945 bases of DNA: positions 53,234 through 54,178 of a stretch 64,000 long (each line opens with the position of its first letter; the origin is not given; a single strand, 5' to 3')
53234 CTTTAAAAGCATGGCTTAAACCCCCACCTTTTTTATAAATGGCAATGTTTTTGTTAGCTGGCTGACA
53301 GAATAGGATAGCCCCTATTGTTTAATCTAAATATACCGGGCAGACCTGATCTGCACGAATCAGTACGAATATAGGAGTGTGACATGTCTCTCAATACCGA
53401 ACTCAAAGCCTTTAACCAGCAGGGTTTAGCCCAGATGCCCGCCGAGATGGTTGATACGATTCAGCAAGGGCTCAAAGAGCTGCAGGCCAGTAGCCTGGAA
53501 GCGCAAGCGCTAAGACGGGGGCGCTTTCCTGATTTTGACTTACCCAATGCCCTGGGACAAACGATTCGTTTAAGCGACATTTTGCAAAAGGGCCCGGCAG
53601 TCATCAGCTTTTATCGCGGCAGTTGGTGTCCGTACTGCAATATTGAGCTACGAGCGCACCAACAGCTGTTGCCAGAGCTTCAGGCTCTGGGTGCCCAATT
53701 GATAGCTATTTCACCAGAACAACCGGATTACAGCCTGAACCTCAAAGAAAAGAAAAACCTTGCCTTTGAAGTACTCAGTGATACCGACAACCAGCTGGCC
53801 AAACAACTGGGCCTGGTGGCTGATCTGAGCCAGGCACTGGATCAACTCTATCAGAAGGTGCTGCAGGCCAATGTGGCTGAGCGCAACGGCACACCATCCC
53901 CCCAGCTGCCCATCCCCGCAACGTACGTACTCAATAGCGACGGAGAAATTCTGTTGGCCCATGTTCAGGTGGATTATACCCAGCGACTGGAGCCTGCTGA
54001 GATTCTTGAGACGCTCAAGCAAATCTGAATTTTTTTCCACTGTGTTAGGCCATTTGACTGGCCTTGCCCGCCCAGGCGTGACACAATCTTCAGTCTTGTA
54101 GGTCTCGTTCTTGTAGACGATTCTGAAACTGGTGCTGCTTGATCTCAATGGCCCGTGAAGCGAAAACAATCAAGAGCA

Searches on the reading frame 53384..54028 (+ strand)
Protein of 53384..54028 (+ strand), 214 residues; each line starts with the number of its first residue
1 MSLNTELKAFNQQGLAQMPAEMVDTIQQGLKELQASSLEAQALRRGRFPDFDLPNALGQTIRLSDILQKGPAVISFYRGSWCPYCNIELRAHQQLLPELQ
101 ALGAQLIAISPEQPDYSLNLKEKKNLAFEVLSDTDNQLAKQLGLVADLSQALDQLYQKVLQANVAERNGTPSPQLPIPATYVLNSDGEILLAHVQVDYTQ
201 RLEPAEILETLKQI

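Call 3: search_protein_families(library=pfam, proteins=[window:53384-54028:+], max_evalue=0.01)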
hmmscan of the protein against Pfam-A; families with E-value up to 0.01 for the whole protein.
window:53384-54028:+ (214 aa): 3 families
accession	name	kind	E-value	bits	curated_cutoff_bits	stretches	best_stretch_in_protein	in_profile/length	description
PF00578.27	AhpC-TSA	-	8.4e-28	97.2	26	1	47-189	4-121/124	AhpC/TSA family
PF08534.16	Redoxin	-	5.5e-16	59.1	26.6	1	47-198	5-137/148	Redoxin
PF13911.12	AhpC-TSA_2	-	7.9e-07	29.9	27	1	94-195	4-112/114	AhpC/TSA antioxidant enzyme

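Call 4: search_protein_families(library=ncbifam, proteins=[window:53384-54028:+], max_evalue=0.01)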
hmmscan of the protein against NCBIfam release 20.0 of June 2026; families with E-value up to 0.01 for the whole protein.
window:53384-54028:+ (214 aa): 11 families
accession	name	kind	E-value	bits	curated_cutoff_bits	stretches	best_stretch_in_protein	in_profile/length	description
NF006960.0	PRK09437.1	equivalog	9.6e-13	48.3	140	1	48-145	10-106/156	thioredoxin-dependent thiol peroxidase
NF040769.1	SelL_rel_redox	subfamily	7e-11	42.1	120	1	48-210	3-172/173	SelL-related redox protein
NF002854.0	PRK03147.1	subfamily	3.8e-09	36.7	170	1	44-143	37-136/176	thiol-disulfide oxidoreductase ResA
NF053650.1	PerredPrxQDein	equivalog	2.7e-07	30.7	260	1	48-144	1-95/148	thioredoxin-dependent peroxiredoxin PrxQ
NF041054.1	WAxxUGC_long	equivalog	8.3e-07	28.6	300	1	18-145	54-180/354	ResA-like WAxxUGC motif-containing protein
NF041202.1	StoA_CxxC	exception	2.2e-06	27.6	210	1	66-145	48-130/163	endospore biogenesis thiol-disulfide oxidoreductase StoA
NF009668.0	PRK13189.1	equivalog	3e-05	23.3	211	1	47-147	15-120/224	peroxiredoxin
TIGR00385.1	dsbE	subfamily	5.7e-05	22.8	123.15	1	58-143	50-134/173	DsbE family thiol:disulfide interchange protein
NF040737.1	peroxi_PrxU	equivalog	0.00025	20.8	270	1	44-141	37-144/233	thioredoxin-dependent peroxiredoxin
NF009669.0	PRK13190.1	equivalog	0.0056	15.9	261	0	47-149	8-114/203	putative peroxiredoxin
NF011941.0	PRK15412.1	equivalog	0.0059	16.1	359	1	58-144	57-140/185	thiol:disulfide interchange protein DsbE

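Call 33: search_solved_structures(query=window:53384-54025:+, max_evalue=0.01, show_alignments=4)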
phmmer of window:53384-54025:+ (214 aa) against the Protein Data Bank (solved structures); distinct sequences matched with E-value up to 0.01: 27.
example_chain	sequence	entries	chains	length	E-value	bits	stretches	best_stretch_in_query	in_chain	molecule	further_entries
2cx3_A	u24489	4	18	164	1.5e-11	47.7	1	47-145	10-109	bacterioferritin comigratory protein | Thiol peroxidase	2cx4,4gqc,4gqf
5epf_A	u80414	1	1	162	6.8e-08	35.8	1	48-148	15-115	Peroxiredoxin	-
3c71_A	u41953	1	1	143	1.4e-07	34.7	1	48-139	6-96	Thiol-disulfide oxidoreductase resA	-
5enu_A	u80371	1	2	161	6.5e-07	32.6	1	47-140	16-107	Alkyl hydroperoxide reductase/ Thiol specific antioxidant/ Mal allergen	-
4nmu_A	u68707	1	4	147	1.1e-06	31.8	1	47-143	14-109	Thiol-disulfide oxidoreductase ResA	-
2ywn_A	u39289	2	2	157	1.7e-06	31.3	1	48-144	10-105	Peroxiredoxin-like protein | Peroxiredoxin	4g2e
3c73_A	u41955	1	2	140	2.3e-06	30.8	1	49-139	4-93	Thiol-disulfide oxidoreductase resA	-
1st9_A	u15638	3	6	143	9.7e-06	28.8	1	48-139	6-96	Thiol-disulfide oxidoreductase resA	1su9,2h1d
2f9s_A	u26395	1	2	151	1.2e-05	28.5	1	48-139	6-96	Thiol-disulfide oxidoreductase resA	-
3kh7_A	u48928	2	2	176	1.5e-05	28.1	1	29-144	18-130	Thiol:disulfide interchange protein dsbE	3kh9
2h1b_A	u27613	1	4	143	2.4e-05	27.4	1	48-139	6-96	Thiol-disulfide oxidoreductase resA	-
3kcm_A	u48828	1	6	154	3.9e-05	26.8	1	43-144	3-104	Thioredoxin family protein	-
3hdc_A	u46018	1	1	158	4.4e-05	26.6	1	39-143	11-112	Thioredoxin family protein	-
5iph_A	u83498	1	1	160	7.1e-05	25.9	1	50-147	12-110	Bacterioferritin comigratory protein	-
2h19_A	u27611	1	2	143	0.00017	24.7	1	48-139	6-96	Thiol-disulfide oxidoreductase resA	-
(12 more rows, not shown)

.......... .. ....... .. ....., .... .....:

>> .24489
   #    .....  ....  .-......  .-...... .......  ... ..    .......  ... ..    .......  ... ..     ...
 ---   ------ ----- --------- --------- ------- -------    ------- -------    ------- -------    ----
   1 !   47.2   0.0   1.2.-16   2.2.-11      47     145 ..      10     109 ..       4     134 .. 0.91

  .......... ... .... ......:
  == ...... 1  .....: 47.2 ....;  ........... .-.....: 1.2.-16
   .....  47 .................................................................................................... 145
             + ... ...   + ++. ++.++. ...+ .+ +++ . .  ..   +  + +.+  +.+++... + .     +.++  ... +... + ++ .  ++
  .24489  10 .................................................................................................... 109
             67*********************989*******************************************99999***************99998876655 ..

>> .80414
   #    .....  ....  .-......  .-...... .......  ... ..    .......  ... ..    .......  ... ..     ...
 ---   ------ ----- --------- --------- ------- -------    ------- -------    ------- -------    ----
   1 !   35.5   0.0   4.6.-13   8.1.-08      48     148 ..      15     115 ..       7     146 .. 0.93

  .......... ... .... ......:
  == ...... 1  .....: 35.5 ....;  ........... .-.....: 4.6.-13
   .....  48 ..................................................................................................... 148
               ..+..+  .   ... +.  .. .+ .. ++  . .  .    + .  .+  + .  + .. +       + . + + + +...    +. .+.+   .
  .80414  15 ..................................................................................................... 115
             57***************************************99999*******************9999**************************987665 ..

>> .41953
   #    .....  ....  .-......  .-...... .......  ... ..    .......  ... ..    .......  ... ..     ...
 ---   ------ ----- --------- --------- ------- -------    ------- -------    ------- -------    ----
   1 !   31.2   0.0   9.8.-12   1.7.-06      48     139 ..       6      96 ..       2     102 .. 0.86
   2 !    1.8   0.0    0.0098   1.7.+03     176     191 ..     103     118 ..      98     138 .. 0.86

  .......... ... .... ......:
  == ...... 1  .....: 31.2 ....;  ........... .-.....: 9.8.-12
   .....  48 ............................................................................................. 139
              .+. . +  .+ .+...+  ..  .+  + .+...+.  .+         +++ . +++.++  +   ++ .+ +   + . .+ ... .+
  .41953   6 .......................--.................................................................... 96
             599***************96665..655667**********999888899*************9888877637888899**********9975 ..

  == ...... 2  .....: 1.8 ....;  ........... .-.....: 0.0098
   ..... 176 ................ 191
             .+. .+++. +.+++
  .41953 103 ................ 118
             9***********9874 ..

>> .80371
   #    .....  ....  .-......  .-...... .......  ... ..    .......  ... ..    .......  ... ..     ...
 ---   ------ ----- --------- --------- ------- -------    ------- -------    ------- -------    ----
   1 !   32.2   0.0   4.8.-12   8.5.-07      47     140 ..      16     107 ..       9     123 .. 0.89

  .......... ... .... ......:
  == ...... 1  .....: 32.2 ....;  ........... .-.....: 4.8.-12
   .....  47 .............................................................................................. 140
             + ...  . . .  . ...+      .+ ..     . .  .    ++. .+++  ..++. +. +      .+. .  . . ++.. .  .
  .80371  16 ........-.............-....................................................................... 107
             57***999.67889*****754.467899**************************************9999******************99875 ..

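Call 35: find_homologous_proteins(query=window:53384-54025:+, max_evalue=0.00001)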
Query window:53384-54025:+ (214 aa): 3467 proteins with E <= 0.00001 among 3815 candidates; the best 120 are listed.
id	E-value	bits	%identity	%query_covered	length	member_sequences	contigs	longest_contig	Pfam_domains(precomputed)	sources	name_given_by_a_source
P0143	1.1e-132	458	100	100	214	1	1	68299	PF08534.17,PF00578.28,PF13911.13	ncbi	-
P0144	5.5e-101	354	79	99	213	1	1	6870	PF08534.17,PF00578.28,PF13911.13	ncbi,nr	ncbi:MAG: AhpC/TSA family protein [Candidatus Sericytochromatia bacterium]|nr:AhpC/TSA family protei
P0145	1.8e-73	265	58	100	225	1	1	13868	PF08534.17,PF00578.28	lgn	-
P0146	8.4e-70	253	57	99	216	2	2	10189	PF08534.17,PF00578.28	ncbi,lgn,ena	-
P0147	3.2e-69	251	56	99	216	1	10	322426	PF08534.17,PF00578.28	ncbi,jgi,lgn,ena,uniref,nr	ncbi:alkyl hydroperoxide reductase [bacterium (Candidatus Blackallbacteria) CG17_big_fil_post_rev_8_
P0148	5.6e-69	250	56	99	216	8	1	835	PF08534.17,PF00578.28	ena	-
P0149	4.6e-61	224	52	99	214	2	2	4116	PF08534.17,PF00578.28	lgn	-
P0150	1.3e-60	223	53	100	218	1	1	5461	PF08534.17,PF00578.28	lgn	-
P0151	2.5e-60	222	52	100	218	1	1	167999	PF08534.17,PF00578.28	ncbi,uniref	ncbi:peroxiredoxin-like family protein [Sphaerothrix gracilis]|uniref:peroxiredoxin-like family prot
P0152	3.2e-60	221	52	100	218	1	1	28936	PF08534.17,PF00578.28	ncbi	ncbi:MAG: peroxiredoxin-like family protein [Elainellaceae cyanobacterium]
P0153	6.5e-60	220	52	100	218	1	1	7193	PF08534.17,PF00578.28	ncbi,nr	ncbi:MAG: AhpC/TSA family protein [Leptolyngbya sp. SIO4C5]|nr:AhpC/TSA family protein [Leptolyngbya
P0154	1.0e-59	220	53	100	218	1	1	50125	PF08534.17,PF00578.28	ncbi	ncbi:MAG: peroxiredoxin-like family protein [Elainellaceae cyanobacterium]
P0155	4.0e-59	218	53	99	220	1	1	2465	PF08534.17,PF00578.28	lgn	-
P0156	1.2e-58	216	49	99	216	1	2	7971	PF08534.17,PF00578.28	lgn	-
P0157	2.1e-58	215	50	100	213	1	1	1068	PF08534.17,PF00578.28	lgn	-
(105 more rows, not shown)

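Call 36: find_encoding_contigs(protein=P0145, flank=7000, max_places=2)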
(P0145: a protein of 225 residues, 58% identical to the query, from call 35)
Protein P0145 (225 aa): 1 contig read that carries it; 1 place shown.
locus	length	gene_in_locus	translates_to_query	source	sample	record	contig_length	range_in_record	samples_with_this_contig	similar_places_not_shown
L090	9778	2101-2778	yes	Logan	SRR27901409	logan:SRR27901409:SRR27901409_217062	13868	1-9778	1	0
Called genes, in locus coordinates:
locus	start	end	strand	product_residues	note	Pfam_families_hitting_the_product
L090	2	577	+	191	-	?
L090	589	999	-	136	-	-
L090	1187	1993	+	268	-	-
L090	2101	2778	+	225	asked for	PF00578:AhpC-TSA, PF08534:Redoxin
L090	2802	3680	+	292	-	PF00578:AhpC-TSA, PF08534:Redoxin, PF13905:Thioredoxin_8 (weak)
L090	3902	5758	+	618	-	-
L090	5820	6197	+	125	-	PF00034:Cytochrom_C, PF13442:Cytochrome_CBB3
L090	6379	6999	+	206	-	PF04264:YceI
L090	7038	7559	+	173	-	PF16694:Cytochrome_P460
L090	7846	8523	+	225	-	-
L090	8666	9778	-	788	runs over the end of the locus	PF00069:Pkinase, PF07714:PK_Tyr_Ser-Thr, PF01636:APH (faint), PF03109:ABC1, PF24371:DUF7527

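Call 37: find_encoding_contigs(protein=P0144, flank=7000, max_places=2)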
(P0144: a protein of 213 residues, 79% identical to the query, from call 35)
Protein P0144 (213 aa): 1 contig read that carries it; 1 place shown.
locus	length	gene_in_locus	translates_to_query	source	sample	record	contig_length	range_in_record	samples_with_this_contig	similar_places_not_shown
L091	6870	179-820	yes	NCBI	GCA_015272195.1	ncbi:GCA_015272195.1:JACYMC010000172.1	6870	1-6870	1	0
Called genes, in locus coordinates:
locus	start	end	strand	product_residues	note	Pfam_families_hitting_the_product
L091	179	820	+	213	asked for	PF00578:AhpC-TSA, PF08534:Redoxin, PF13911:AhpC-TSA_2 (weak)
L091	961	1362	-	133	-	-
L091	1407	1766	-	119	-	PF00034:Cytochrom_C, PF13442:Cytochrome_CBB3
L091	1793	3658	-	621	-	-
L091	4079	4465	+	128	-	PF16694:Cytochrome_P460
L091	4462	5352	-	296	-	PF01040:UbiA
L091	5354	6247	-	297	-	PF00126:HTH_1, PF03466:LysR_substrate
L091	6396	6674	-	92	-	-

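Call 38: find_encoding_contigs(protein=P0147, flank=6000, max_places=2)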
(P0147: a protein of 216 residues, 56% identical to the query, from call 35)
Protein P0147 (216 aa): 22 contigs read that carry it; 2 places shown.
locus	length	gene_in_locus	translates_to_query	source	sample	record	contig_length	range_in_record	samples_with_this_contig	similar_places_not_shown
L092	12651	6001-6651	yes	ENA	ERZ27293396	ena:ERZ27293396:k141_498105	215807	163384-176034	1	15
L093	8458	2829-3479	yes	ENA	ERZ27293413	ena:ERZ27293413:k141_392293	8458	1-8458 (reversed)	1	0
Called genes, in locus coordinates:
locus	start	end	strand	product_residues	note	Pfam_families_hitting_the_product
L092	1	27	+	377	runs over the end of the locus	PF09949:APP1_cat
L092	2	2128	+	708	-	PF13424:TPR_12, PF13432:TPR_16 (weak), PF13176:TPR_7 (weak), PF13432:TPR_16 (weak), PF13371:TPR_9 (weak), PF00515:TPR_1, PF13432:TPR_16, PF13844:Glyco_transf_41, +16 more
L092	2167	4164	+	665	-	PF02310:B12-binding, PF19864:Radical_SAM_N2 (faint), PF04055:Radical_SAM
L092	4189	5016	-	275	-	PF02683:DsbD_TM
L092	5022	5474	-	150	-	PF00085:Thioredoxin (weak)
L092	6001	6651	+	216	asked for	PF00578:AhpC-TSA, PF08534:Redoxin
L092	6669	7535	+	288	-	PF00578:AhpC-TSA, PF08534:Redoxin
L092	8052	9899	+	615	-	-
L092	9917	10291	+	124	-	PF00034:Cytochrom_C, PF13442:Cytochrome_CBB3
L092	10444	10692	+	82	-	PF04014:MazE_antitoxin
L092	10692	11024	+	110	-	PF02452:PemK_toxin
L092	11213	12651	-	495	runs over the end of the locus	PF19363:DUF5939, PF00211:Guanylate_cyc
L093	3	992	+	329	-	?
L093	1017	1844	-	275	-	PF02683:DsbD_TM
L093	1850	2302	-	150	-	PF00085:Thioredoxin (weak)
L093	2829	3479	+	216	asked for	PF00578:AhpC-TSA, PF08534:Redoxin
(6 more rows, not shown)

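Call 56: predict_structure(alignment_id=A2)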
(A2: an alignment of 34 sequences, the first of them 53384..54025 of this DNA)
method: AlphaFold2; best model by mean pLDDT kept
length: 214 residues; sequences in the alignment: 34
mean_pLDDT: 89.7   pTM: 0.88
mean pLDDT of the five models: 89.7, 89.3, 88.0, 87.9, 86.5
residues with pLDDT >= 90: 107; 70-90: 107; 50-70: 0; < 50: 0
segments of 3 or more residues with pLDDT < 50: none
pLDDT, mean of each block of 10 residues (from residue 1): 86 84 88 86 95 91 97 92 83 92 95 79 82 93 92 88 86 91 98 86 94 95
secondary structure, 60 per line:
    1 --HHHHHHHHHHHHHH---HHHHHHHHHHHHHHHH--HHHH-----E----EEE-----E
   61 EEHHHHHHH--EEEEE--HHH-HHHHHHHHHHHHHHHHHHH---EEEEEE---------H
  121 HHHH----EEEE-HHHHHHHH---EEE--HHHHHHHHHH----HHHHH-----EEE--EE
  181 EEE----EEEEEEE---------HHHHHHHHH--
elements in order: H3-16 H20-35 H38-41 E52-54 E60-62 H63-69 E72-76 H83-101 E105-110 H120-124 E129-132 H134-141 E145-147 H150-159 H164-168 E174-176 E179-183 E188-194 H204-212

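Call 58: fold_search(model_id=the predicted structure, library=pdb)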
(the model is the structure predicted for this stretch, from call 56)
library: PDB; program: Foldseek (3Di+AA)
matches with E <= 10: 1169; with E <= 0.001: 651
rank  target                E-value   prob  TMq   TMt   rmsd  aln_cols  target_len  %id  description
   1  5epf                  1.3e-11  1.00  0.60  0.81   3.1       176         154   23  Crystal structure of Peroxidoxin BcpB from Mycobacterium tuberculosis (released 2015-12-02)
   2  3drn_B                1.0e-09  1.00  0.55  0.77   4.3       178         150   21  The crystal structure of Bcp1 from Sulfolobus Sulfataricus (released 2009-04-14)
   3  3hjp_A                3.0e-09  1.00  0.62  0.83   3.3       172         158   16  The crystal structure of Bcp4 from Sulfolobus Solfataricus (released 2010-05-26)
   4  3drn_A                3.0e-09  1.00  0.56  0.77   4.2       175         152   22  The crystal structure of Bcp1 from Sulfolobus Sulfataricus (released 2009-04-14)
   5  5enu_B                4.1e-09  1.00  0.56  0.77   4.6       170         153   23  Crystal structure of an alkyl hyroperoxide reductase from Burkholderia ambifaria (released 2015-11-25)
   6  3gl3_C                4.6e-09  1.00  0.50  0.74   3.6       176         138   22  Crystal structure of a putative Thiol:disulfide interchange protein DsbE from Chlorobium tepidum (released 2009-03-31)
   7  3c71                  6.7e-09  1.00  0.52  0.77   4.9       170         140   19  Structure of a ResA variant with a DsbA-like active site motif (CPHC) (released 2008-08-12)
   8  5enu_A                7.6e-09  1.00  0.57  0.76   3.8       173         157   21  Crystal structure of an alkyl hyroperoxide reductase from Burkholderia ambifaria (released 2015-11-25)
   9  9a4d_B                9.1e-09  1.00  0.58  0.78   3.7       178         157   22  Integrative model of ACKA-BCP by crosslinking MS and deep learning (released 2024-09-18)
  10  2h1b_A                9.1e-09  1.00  0.52  0.77   5.0       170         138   19  ResA E80Q (released 2006-09-19)
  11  3c73_B                9.7e-09  1.00  0.52  0.78   4.9       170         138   19  Structure of CEHC variant ResA (released 2008-08-12)
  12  2cv4_A                1.1e-08  1.00  0.57  0.51   4.0       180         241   20  Crystal Structure of an Archaeal Peroxiredoxin from the Aerobic Hyperthermophilic Crenarchaeon Aeropyrum pernix K1 (released 2005-06-14)
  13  2h19_A                1.2e-08  1.00  0.51  0.76   5.6       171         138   20  Crystal Structure of ResA Cys77Ala Variant (released 2006-09-19)
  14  2h19_B                1.3e-08  1.00  0.53  0.81   3.1       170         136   18  Crystal Structure of ResA Cys77Ala Variant (released 2006-09-19)
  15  3c73_A                1.3e-08  1.00  0.52  0.79   4.9       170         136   19  Structure of CEHC variant ResA (released 2008-08-12)
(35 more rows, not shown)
